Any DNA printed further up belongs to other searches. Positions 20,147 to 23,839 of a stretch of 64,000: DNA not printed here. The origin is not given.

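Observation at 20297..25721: Adjacent giant paralogs with a shared HDG-x2-H membrane core, one of them carrying a secreted ~480-aa N-terminal domain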

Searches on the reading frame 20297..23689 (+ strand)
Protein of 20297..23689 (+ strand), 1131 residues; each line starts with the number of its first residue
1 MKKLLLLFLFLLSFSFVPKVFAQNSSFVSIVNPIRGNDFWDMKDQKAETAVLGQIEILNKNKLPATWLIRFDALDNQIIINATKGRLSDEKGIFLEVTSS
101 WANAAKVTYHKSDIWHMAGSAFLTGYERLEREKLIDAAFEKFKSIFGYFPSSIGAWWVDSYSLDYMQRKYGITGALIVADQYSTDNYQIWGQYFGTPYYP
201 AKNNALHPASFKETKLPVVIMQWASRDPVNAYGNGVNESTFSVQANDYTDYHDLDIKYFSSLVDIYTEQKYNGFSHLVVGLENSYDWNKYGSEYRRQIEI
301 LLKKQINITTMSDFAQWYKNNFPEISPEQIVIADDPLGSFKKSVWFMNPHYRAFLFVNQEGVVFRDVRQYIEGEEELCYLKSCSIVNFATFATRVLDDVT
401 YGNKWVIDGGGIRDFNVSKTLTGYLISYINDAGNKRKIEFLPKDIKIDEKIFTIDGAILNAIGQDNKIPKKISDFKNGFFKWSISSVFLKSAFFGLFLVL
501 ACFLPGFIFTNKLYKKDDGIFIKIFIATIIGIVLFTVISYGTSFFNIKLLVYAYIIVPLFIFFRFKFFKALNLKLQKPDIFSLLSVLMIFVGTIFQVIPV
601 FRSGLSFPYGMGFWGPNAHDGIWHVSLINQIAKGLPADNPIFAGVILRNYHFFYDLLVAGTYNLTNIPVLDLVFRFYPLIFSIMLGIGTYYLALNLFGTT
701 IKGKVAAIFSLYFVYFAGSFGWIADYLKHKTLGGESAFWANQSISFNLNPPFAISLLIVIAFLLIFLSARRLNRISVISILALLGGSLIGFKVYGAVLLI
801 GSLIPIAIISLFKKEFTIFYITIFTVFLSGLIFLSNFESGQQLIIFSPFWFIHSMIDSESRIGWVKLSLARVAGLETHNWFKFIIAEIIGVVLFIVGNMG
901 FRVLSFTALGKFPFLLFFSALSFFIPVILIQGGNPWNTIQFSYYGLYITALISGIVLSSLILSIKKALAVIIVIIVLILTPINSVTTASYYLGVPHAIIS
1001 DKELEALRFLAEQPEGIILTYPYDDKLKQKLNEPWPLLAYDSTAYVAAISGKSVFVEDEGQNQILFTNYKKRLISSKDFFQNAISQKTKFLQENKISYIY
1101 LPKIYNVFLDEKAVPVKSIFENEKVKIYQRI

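Call 7: search_protein_families(library=pfam, proteins=[window:20297-23689:+], max_evalue=0.01)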
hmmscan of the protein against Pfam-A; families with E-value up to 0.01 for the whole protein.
window:20297-23689:+ (1131 aa): 0 families

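Call 11: search_protein_families(library=ncbifam, proteins=[window:20297-23689:+], max_evalue=1)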
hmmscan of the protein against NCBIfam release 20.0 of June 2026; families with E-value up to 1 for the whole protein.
window:20297-23689:+ (1131 aa): 0 families

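Call 12: search_solved_structures(query=window:20297-23689:+, max_evalue=10)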
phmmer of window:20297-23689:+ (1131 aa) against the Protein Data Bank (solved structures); distinct sequences matched with E-value up to 10: 9.
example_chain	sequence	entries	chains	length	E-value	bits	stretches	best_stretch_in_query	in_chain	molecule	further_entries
6ura_A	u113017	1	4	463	0.41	11.8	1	733-813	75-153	Ribulose bisphosphate carboxylase large chain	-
3j80_f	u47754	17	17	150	0.44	11.7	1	401-466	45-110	eS31 | Ubiquitin-40S ribosomal protein S27a | Small ribosomal subunit protein eS31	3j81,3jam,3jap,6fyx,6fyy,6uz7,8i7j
6s47_Bg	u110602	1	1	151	0.82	10.8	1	401-460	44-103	Ubiquitin-40S ribosomal protein S31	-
3j6x_31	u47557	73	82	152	0.83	10.8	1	401-460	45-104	40S ribosomal protein S31 | eS31 (yeast S31) | Ubiquitin-40S ribosomal protein S31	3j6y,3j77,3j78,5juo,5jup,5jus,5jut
7r81_g2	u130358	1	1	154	1.3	10.1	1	401-454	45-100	Ubiquitin-40S ribosomal protein S27a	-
1bvh_A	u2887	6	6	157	2.5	9.2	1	389-433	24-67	ACID PHOSPHATASE | TYROSINE PHOSPHATASE | LOW MOLECULAR WEIGHT PHOSPHOTYROSINE PROTEIN PHOSPHATASE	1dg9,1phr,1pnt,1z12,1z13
1c0e_A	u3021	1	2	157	2.7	9.1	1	389-433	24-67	PROTEIN (TYROSINE PHOSPHATASE (ORTHOPHOSPHORIC MONOESTER PHOSPHOHYDROLASE))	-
6y2w_A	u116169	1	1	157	2.9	9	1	386-433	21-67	Low molecular weight phosphotyrosine protein phosphatase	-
6y2v_A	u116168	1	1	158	3.3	8.8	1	387-433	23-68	Low molecular weight phosphotyrosine protein phosphatase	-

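Call 17: list_cluster_members(proteins=[window:20297-23689:+, window:23694-25718:+])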
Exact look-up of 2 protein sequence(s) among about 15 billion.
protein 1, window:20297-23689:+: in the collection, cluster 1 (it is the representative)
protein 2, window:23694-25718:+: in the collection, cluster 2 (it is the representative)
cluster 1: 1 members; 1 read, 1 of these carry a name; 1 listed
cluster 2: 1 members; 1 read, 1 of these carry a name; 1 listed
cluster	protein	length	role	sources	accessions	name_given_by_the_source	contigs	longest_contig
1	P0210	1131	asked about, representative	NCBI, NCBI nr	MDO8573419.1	MAG: hypothetical protein Q7R77_01585 [Candidatus Daviesbacteria bacterium] | hypothetical protein [Candidatus Daviesbacteria bacterium]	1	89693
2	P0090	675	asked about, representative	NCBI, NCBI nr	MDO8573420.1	MAG: hypothetical protein Q7R77_01590 [Candidatus Daviesbacteria bacterium] | hypothetical protein [Candidatus Daviesbacteria bacterium]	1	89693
